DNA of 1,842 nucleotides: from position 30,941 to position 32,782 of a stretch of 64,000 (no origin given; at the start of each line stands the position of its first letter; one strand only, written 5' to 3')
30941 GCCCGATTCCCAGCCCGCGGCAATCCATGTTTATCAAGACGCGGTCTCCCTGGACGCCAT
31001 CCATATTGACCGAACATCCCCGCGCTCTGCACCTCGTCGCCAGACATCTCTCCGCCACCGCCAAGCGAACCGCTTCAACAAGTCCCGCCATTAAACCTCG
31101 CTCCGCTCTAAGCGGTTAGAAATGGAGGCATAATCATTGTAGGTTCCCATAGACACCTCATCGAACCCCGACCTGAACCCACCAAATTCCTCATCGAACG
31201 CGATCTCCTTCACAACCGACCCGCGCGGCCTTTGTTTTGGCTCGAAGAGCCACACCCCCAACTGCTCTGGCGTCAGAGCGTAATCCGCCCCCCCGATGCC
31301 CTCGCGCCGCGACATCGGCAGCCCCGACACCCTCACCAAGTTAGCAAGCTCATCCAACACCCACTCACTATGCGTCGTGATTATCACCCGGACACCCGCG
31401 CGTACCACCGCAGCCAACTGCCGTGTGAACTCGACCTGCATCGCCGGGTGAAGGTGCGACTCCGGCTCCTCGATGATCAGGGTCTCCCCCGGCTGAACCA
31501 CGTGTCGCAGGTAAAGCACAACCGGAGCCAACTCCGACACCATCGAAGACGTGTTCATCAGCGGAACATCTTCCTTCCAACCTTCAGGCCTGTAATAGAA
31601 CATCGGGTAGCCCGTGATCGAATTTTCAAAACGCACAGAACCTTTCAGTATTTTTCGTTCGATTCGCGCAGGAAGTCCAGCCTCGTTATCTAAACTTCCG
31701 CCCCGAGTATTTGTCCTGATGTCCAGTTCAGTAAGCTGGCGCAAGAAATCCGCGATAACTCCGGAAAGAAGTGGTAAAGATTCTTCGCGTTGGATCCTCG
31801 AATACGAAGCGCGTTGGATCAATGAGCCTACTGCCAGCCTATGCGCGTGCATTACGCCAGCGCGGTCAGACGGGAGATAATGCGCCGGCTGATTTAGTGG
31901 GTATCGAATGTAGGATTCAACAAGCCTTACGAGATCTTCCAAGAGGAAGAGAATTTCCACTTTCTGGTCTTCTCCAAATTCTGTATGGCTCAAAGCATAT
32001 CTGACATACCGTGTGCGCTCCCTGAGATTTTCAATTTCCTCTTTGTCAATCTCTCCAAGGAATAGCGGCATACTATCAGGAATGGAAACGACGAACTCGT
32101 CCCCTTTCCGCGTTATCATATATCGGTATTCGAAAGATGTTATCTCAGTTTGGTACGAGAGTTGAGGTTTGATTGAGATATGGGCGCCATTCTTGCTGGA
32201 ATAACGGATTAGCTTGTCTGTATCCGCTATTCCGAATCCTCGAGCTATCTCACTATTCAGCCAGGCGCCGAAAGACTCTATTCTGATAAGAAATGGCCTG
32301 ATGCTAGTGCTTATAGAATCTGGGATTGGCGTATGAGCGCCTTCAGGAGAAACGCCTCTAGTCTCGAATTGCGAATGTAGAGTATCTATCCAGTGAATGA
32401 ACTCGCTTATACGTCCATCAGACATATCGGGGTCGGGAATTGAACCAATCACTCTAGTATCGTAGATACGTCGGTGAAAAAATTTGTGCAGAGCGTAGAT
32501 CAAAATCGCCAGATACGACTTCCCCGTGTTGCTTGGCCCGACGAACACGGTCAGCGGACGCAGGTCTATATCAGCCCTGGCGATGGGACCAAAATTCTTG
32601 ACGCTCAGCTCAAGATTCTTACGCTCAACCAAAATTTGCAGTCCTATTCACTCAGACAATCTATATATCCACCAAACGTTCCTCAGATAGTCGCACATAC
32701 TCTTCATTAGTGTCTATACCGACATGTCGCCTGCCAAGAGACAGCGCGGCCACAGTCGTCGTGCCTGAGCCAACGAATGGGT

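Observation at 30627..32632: Translationally coupled ABC-type ATPase and small PD-(D/E)xK-like protein: candidate uncharacterised defence module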

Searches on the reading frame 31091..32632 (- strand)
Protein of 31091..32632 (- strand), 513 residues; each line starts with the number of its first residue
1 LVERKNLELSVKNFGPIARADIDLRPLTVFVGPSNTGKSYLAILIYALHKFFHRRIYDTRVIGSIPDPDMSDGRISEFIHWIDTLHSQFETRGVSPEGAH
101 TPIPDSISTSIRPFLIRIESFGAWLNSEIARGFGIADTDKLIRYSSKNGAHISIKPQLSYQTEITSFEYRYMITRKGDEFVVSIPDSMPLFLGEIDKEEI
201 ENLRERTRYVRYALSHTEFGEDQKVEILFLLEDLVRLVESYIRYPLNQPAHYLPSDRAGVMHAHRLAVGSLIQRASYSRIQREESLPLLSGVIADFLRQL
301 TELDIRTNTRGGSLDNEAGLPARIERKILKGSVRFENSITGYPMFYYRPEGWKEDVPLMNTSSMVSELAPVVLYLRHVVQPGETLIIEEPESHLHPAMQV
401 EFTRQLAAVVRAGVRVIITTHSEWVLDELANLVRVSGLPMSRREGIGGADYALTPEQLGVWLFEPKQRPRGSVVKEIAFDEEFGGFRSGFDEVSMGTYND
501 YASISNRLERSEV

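Call 3: search_protein_families(library=pfam, proteins=[window:31091-32632:-], max_evalue=0.1)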
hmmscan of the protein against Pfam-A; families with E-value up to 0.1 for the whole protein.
window:31091-32632:- (513 aa): 4 families
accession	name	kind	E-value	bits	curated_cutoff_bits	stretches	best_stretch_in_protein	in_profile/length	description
PF13175.12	AAA_15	-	4.4e-21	76.4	32.1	1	9-425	6-373/374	AAA ATPase domain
PF13304.12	AAA_21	-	3.1e-12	47.6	27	1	365-423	242-300/304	AAA domain, putative AbiEii toxin, Type IV TA system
PF13476.12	AAA_23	-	0.013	16.6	27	1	9-40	2-34/201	AAA domain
PF11398.14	DUF2813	-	0.027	14.3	21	0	384-422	286-321/372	Protein of unknown function (DUF2813)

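Call 4: search_protein_families(library=padloc, proteins=[window:31091-32632:-], max_evalue=0.1)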
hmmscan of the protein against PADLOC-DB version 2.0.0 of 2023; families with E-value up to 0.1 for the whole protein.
window:31091-32632:- (513 aa): 124 families (the best 25 are shown)
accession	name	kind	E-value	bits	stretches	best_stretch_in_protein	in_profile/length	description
PDLC04033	PD-T4-4_A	-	4.7e-36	123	2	295-493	247-443/460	-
PDLC04664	PDC-M47A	-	1.7e-28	97.8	2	343-434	283-374/461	-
PDLC03878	NsnB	-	7.2e-24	83.2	2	345-465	201-305/345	-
PDLC04032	PD-T4-4_A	-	2.7e-23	80.7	2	349-436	314-401/474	-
PDLC02979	AriA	-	4.8e-23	80.6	2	340-425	290-372/373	-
PDLC02980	AriA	-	1.1e-15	56.3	1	152-422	54-299/304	-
PDLC04710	PDC-M56A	-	4.4e-15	53.6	2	8-45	3-40/382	-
PDLC04214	HEC-02A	-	2.2e-12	44.9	2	327-432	187-288/338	-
PDLC00096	GajA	-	6.5e-12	42.9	1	383-424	290-335/630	AAA ATPase domain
PDLC04178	HEC-01A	-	8.2e-12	42.9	2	382-428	288-333/399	-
PDLC04707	PDC-M55A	-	3.5e-11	40.7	2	356-426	274-349/421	-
PDLC02358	Old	-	3.7e-11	40.5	2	384-427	287-330/578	Old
PDLC04179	HEC-01A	-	5.3e-11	40.3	2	382-429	360-408/459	-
PDLC00065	GajA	-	8.2e-11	39.4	1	384-427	336-388/670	AAA ATPase domain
PDLC00063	GajA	-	1.3e-10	38.5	1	384-428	347-402/679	AAA ATPase domain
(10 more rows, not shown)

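Call 5: search_protein_families(library=ncbifam, proteins=[window:31091-32632:-], max_evalue=0.1)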
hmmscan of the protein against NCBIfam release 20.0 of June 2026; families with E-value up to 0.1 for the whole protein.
window:31091-32632:- (513 aa): 8 families
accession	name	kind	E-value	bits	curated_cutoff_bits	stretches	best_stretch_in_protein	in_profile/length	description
NF041760.1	PtuA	equivalog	2.7e-05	23.3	500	1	386-428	381-422/524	retron Ec78 anti-phage system effector ATPase PtuA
NF038234.1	retron_eff_Eco8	equivalog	8.2e-05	21.4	250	1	384-428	275-327/679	retron Eco8 family effector endonuclease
NF047739.1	antiphage_MADS3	equivalog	0.00012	21.3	420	0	379-428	334-381/427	methylation-associated defense system AAA family ATPase MAD3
TIGR02673.1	FtsE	equivalog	0.0011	18.7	264.85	1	376-429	150-203/214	cell division ATP-binding protein FtsE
TIGR04435.1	restrict_AAA_1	hypoth_equivalog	0.011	14.5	300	1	385-426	422-470/568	restriction system-associated AAA family ATPase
TIGR02857.1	CydD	equivalog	0.021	13.8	435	1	377-434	472-528/529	thiol reductant ABC exporter subunit CydD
NF002981.0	PRK03695.1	equivalog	0.096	12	281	0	368-421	141-195/253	vitamin B12 ABC transporter ATP-binding protein BtuD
NF010068.0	PRK13548.1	equivalog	0.099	11.7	261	0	368-421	148-201/261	heme ABC transporter ATP-binding protein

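Call 15: find_homologous_proteins(query=window:31091-32632:-, max_evalue=0.00001)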
Query window:31091-32632:- (513 aa): 6141 proteins with E <= 0.00001 among 8000 candidates; the best 120 are listed.
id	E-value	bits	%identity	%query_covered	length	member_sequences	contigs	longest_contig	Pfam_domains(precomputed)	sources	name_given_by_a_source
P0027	2.1e-290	982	85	99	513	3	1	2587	PF13175.13,PF13304.13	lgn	-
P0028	7.2e-284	960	83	100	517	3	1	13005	PF13175.13,PF13304.13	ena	-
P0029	1.7e-235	801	71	100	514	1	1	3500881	PF13175.13,PF13304.13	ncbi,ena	-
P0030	5.2e-233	792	71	100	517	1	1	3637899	PF13175.13,PF13304.13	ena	-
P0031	1.8e-229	781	100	68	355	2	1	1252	PF13175.13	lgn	-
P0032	2.2e-223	761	69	100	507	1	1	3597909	PF13175.13,PF13304.13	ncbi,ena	-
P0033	6.2e-216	736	70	95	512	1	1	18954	PF13175.13,PF13304.13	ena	-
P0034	7.3e-209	713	65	100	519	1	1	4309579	PF13175.13,PF13304.13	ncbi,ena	-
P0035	7.9e-203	693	65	100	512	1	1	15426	PF13175.13,PF13304.13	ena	-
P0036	2.8e-200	684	63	100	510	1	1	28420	PF13175.13,PF13304.13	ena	-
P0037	5.3e-199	680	65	98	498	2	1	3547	PF13175.13,PF13304.13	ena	-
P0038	7.7e-199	680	63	100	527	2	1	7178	PF13175.13,PF13304.13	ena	-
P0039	6.2e-194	663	61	100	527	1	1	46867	PF13175.13,PF13304.13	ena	-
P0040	6.0e-192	657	62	97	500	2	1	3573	PF13175.13,PF13304.13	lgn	-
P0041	9.3e-192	656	61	100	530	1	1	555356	PF13175.13,PF13304.13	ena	-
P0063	1.8e-158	547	52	99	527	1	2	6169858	PF13175.13,PF13304.13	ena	-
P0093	1.5e-153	530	52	98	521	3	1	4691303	PF13175.13,PF13304.13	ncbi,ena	-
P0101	2.4e-152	526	52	99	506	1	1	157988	PF13175.13,PF13304.13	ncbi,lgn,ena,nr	ncbi:MAG: AAA family ATPase [Gemmatimonadetes bacterium]|nr:AAA family ATPase [Gemmatimonadota bacte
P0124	9.3e-151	521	53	99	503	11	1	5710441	PF13175.13,PF13304.13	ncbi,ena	-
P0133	5.9e-150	518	51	98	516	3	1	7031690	PF13175.13,PF13304.13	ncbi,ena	-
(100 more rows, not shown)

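Call 17: find_encoding_contigs(protein=P0034, flank=8000, max_places=2)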
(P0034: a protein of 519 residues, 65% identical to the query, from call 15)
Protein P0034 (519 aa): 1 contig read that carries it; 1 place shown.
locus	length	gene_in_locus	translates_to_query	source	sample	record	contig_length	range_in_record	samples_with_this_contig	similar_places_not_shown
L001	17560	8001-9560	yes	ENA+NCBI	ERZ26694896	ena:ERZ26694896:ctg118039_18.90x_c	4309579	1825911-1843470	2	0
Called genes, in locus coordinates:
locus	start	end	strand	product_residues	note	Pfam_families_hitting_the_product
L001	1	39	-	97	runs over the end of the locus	PF10387:DUF2442 (weak)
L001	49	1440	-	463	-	PF01425:Amidase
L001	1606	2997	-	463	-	PF01425:Amidase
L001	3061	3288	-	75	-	-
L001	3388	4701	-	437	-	PF00278:Orn_DAP_Arg_deC, PF02784:Orn_Arg_deC_N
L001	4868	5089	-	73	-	PF01934:HepT-like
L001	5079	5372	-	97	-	PF01909:NTP_transf_2, PF18765:Polbeta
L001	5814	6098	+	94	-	-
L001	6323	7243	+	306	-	PF01555:N6_N4_Mtase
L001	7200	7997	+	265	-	PF14511:RE_EcoO109I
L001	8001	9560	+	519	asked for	PF13175:AAA_15, PF13304:AAA_21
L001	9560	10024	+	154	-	-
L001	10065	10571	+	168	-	PF04073:tRNA_edit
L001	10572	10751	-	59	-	-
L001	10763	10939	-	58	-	-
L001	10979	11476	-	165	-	PF13358:DDE_3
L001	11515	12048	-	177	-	PF13384:HTH_23, PF13518:HTH_28 (weak), PF13551:HTH_29, PF13565:HTH_32 (weak), PF13592:HTH_33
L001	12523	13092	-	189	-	PF22742:PspAB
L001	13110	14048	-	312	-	PF01435:Peptidase_M48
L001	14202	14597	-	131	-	PF00903:Glyoxalase, PF13669:Glyoxalase_4, PF18029:Glyoxalase_6 (weak)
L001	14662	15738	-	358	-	PF01070:FMN_dh, PF03060:NMO (weak), PF00478:IMPDH (faint)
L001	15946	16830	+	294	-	PF00378:ECH_1, PF16113:ECH_2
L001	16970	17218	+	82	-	PF20306:Sp-DndD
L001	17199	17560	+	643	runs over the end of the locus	PF02463:SMC_N (faint), PF13476:AAA_23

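Call 18: find_encoding_contigs(protein=P0029, flank=8000, max_places=2)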
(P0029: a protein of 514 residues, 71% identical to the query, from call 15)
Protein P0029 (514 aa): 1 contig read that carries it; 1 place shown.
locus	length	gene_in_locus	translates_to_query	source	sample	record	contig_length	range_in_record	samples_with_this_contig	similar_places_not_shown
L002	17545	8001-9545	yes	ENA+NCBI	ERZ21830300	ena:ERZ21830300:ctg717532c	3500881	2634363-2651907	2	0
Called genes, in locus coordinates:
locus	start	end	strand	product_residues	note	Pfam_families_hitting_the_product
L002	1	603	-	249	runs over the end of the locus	PF00106:adh_short, PF08659:KR, PF13561:adh_short_C2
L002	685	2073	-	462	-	PF01425:Amidase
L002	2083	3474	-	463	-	PF01425:Amidase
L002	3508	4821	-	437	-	PF00278:Orn_DAP_Arg_deC, PF02784:Orn_Arg_deC_N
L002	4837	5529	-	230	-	PF01909:NTP_transf_2, PF18765:Polbeta, PF01934:HepT-like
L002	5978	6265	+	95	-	-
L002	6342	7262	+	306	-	PF01555:N6_N4_Mtase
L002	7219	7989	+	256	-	PF14511:RE_EcoO109I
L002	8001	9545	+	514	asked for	PF13175:AAA_15 (weak), PF13304:AAA_21, PF13175:AAA_15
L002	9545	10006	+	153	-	-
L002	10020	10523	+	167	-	PF04073:tRNA_edit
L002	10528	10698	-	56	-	-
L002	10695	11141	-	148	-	PF05973:Gp49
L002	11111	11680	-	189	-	PF22742:PspAB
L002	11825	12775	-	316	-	PF01435:Peptidase_M48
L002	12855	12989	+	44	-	-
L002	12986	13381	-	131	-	PF00903:Glyoxalase, PF13669:Glyoxalase_4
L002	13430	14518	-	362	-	PF01070:FMN_dh, PF03060:NMO (weak)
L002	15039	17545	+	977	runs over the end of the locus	PF02384:N6_Mtase (faint)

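Call 19: find_encoding_contigs(protein=P0124, flank=8000, max_places=2)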
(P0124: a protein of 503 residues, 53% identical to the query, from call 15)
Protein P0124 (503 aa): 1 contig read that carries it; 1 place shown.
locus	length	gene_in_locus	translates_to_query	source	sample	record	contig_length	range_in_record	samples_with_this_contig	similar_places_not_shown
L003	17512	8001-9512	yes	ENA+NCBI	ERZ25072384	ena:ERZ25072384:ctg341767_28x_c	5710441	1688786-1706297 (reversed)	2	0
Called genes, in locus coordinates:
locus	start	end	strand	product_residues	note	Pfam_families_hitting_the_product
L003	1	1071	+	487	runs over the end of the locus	PF00884:Sulfatase, PF01663:Phosphodiest (faint), PF16347:SGSH_C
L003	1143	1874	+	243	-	-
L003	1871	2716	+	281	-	PF03994:DUF350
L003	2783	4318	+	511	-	PF01564:Spermine_synth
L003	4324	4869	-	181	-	PF13785:DUF4178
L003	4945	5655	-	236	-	PF04012:PspA_IM30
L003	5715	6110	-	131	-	PF10722:YbjN, PF22550:CesT_Tir_1, PF05932:CesT (weak)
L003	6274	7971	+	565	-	PF01368:DHH, PF02272:DHHA1, PF17768:RecJ_OB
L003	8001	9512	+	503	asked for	PF13175:AAA_15 (weak), PF13304:AAA_21, PF13175:AAA_15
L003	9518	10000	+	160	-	-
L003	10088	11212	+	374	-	PF01408:GFO_IDH_MocA, PF02894:GFO_IDH_MocA_C, PF21252:Glyco_hydro_109_C, PF22725:GFO_IDH_MocA_C3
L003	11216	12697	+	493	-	PF03976:PPK2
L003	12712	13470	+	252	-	PF00005:ABC_tran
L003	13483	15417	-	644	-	PF12715:Abhydrolase_7 (weak)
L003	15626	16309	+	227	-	PF01168:Ala_racemase_N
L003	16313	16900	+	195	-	PF02325:CCB3_YggT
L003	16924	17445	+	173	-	PF05103:DivIVA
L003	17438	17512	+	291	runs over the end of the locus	PF01048:PNP_UDP_1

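Call 33: search_dna_similar(query=window:31091-32632:-, collection=plasmids, mode=protein, max_rows=25, max_evalue=1e-8)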
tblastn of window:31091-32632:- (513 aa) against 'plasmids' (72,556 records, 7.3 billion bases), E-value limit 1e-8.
Records with a match: 4; places in all: 4; records where one place covers at least 80% of the query: 2.
Best place of each record, by identity: <60% 4.
By first word of the organism name: Escherichia 2; Annamia 1; Bernardetia 1.
By predicted mobility (MOB-suite, as given by PLSDB): non-mobilizable 4.
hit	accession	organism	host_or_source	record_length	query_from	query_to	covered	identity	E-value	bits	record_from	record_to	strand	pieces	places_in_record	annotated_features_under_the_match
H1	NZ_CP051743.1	Escherichia coli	Homo sapiens,whole organism,rectal swab ...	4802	7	493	95%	24.1%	2e-10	71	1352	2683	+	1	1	AAA family ATPase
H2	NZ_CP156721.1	Escherichia coli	Homo sapiens,drainage fluid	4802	7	493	95%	24.1%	2e-10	71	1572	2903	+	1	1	AAA family ATPase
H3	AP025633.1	Annamia dubia NIES-4383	-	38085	339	511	34%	28.5%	2e-9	68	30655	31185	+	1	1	hypothetical protein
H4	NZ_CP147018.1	Bernardetia sp. Wsw4-3y2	Red alga,Red algae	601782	354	492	27%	31.5%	1e-9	69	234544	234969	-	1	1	AAA family ATPase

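Call 35: get_annotated_region(hit=H1, flank=2500)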
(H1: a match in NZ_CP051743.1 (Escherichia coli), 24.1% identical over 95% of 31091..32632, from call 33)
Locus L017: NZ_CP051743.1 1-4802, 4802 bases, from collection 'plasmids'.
description: Escherichia coli strain SCU-105 plasmid pSCU-105-5, complete sequence
organism: Escherichia coli (NCBI taxid 562)
taxonomy: Bacteria; Pseudomonadota; Gammaproteobacteria; Enterobacterales; Enterobacteriaceae; Escherichia; Escherichia coli
host: -; source: Homo sapiens,whole organism,rectal swab from healthy college student; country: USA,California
typing (MOB-suite, as given by PLSDB): non-mobilizable; replicon Col(MG828),rep_cluster_2373
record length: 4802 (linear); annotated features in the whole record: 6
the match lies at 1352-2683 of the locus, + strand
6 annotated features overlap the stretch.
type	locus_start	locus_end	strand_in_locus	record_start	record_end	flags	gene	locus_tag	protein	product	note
CDS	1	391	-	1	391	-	-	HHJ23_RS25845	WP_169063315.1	helix-turn-helix domain-containing protein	-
CDS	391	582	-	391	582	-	-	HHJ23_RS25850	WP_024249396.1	Rop family plasmid primer RNA-binding protein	-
CDS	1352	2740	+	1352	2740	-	-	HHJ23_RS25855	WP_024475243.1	AAA family ATPase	-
CDS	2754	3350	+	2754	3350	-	-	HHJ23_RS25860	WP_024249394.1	hypothetical protein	-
CDS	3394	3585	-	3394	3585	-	-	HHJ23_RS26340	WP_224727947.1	hypothetical protein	-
CDS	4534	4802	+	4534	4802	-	-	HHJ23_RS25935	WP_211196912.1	hypothetical protein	-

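Call 38: search_protein_families(library=padloc, proteins=[L017:1352-2740:+, L017:2754-3350:+, L003:9518-10000:+, L003:8001-9512:+], max_evalue=0.01)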
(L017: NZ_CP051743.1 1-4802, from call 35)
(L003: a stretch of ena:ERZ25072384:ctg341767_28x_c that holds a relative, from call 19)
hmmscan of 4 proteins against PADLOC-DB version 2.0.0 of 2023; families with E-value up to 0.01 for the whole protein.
L017:1352-2740:+ (462 aa): 61 families (the best 25 are shown)
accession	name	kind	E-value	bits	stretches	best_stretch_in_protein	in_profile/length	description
PDLC04032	PD-T4-4_A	-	3.2e-123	410.2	1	1-459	1-469/474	-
PDLC04033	PD-T4-4_A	-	2.9e-109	364.3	1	1-456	1-455/460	-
PDLC04664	PDC-M47A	-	6.3e-92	306.9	1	1-426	1-413/461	-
PDLC02979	AriA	-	1.6e-28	98.5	1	2-381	5-373/373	-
PDLC03878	NsnB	-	2.5e-18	65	1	2-430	4-328/345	-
PDLC04214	HEC-02A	-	1.4e-16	58.7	1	273-385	175-286/338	-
PDLC02980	AriA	-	1e-15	56.5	1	21-381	1-303/304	-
PDLC04213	HEC-02A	-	1.8e-15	55.4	2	265-388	168-283/337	-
PDLC02358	Old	-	1.4e-13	48.5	2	338-387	286-335/578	Old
PDLC04710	PDC-M56A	-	4.5e-12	43.7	1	337-452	241-352/382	-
PDLC04146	HEC-02B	-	2.2e-11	41.4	1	318-393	219-295/344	-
PDLC02915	ATPase-Toprim_I-B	-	4.3e-11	40.3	2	339-388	258-306/623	-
PDLC02914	ATPase-Toprim_I-B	-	4.9e-11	40.5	2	318-387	185-254/443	-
PDLC04177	HEC-01A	-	1.8e-10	38.4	1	301-387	263-346/393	-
PDLC00289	PtuA1|PtuA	-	2.3e-10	38.1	1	286-389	201-301/404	AAA ATPase domain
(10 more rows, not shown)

L017:2754-3350:+ (198 aa): 8 families
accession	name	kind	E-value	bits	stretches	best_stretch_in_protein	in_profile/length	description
PDLC04035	PD-T4-4_B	-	1.1e-43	147.3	1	1-170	1-167/206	-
PDLC04034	PD-T4-4_B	-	3.3e-10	38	1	23-173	24-163/190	-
PDLC04037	PD-T4-4_B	-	1.1e-06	26.5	1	2-182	6-171/190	-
PDLC04668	PDC-M47B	-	2.1e-05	22.3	1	3-188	5-172/186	-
PDLC04666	PDC-M47B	-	0.00016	19.5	1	75-140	48-114/174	-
PDLC04667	PDC-M47B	-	0.0025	15.8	1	79-197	38-154/158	-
PDLC01406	Cas11a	-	0.0028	16.2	0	123-178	4-59/107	CAS-I-A; effector_SS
PDLC04665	PDC-M47B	-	0.0043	14.7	0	7-180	11-170/202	-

L003:9518-10000:+ (160 aa): 0 families

L003:8001-9512:+ (503 aa): 125 families (the best 25 are shown)
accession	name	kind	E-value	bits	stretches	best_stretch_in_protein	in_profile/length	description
PDLC04033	PD-T4-4_A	-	1.6e-37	127.8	2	290-484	247-442/460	-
PDLC04664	PDC-M47A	-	5e-29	99.5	2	290-432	243-380/461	-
PDLC03878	NsnB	-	1.1e-26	92.4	2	187-433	63-296/345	-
PDLC02979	AriA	-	6.9e-24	83.3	2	306-417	253-372/373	-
PDLC04032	PD-T4-4_A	-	4e-23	80.1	2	340-434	313-407/474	-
PDLC02980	AriA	-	1e-16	59.8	1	298-414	188-299/304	-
PDLC04710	PDC-M56A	-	5.4e-16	56.5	2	300-429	161-296/382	-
PDLC04214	HEC-02A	-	1e-15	55.8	1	313-426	182-290/338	-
PDLC00096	GajA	-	1.3e-13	48.5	1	375-433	290-351/630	AAA ATPase domain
PDLC04179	HEC-01A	-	2.6e-13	47.9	2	372-422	358-409/459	-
PDLC00091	GajA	-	6.1e-13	46.4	1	374-417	297-341/627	AAA ATPase domain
PDLC00065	GajA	-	1.3e-12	45.3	1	376-420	336-389/670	AAA ATPase domain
PDLC00069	GajA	-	4.8e-12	43.1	1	376-417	337-380/687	AAA ATPase domain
PDLC04707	PDC-M55A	-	1.7e-11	41.8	1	301-419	227-350/421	-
PDLC00082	GajA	-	3e-11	40.4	1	376-419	375-419/694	AAA ATPase domain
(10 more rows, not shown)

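Call 53: find_encoding_contigs(protein=P0101, flank=8000, max_places=1)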
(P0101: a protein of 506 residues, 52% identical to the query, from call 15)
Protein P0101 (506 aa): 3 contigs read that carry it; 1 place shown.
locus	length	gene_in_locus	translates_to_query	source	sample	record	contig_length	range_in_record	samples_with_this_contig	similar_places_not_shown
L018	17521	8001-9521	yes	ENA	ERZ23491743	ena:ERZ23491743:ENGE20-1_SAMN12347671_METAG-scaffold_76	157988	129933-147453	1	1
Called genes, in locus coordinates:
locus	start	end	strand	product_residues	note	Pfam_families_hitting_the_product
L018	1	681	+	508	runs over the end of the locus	PF01564:Spermine_synth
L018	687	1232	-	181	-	PF13785:DUF4178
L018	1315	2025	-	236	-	PF04012:PspA_IM30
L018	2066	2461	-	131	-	PF10722:YbjN, PF22550:CesT_Tir_1, PF05932:CesT (weak)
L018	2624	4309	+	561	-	PF01368:DHH, PF02272:DHHA1, PF17768:RecJ_OB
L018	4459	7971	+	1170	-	PF00176:SNF2-rel_dom, PF00270:DEAD, PF04851:ResIII, PF00271:Helicase_C, PF13020:NOV_C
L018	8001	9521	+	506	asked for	PF13175:AAA_15 (weak), PF13304:AAA_21, PF13175:AAA_15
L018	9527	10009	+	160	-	-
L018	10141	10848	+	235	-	-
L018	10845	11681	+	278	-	-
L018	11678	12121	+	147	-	-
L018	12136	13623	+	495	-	PF18862:ApeA_NTD1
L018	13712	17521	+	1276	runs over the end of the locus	PF06634:DUF1156, PF01408:GFO_IDH_MocA, PF21252:Glyco_hydro_109_C, PF22725:GFO_IDH_MocA_C3, PF02894:GFO_IDH_MocA_C (weak)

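Call 54: find_encoding_contigs(protein=P0133, flank=8000, max_places=1)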
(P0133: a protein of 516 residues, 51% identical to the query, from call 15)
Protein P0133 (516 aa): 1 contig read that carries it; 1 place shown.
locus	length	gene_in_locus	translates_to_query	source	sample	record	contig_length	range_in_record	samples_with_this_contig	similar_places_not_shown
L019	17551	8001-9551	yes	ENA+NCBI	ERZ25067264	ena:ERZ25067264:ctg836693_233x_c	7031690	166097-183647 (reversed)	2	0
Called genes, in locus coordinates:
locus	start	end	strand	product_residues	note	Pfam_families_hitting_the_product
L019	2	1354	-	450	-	PF04542:Sigma70_r2, PF08281:Sigma70_r4_2 (weak)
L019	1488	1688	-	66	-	-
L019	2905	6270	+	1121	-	PF04465:DUF499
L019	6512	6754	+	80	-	-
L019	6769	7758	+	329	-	PF01972:SDH_protease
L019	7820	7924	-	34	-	-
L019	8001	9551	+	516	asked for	PF13175:AAA_15 (weak), PF13304:AAA_21, PF13175:AAA_15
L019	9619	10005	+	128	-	-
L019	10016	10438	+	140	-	-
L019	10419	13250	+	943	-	PF06634:DUF1156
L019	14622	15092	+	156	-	-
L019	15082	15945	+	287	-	-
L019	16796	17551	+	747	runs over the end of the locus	PF13620:CarboxypepD_reg, PF13715:CarbopepD_reg_2, PF07715:Plug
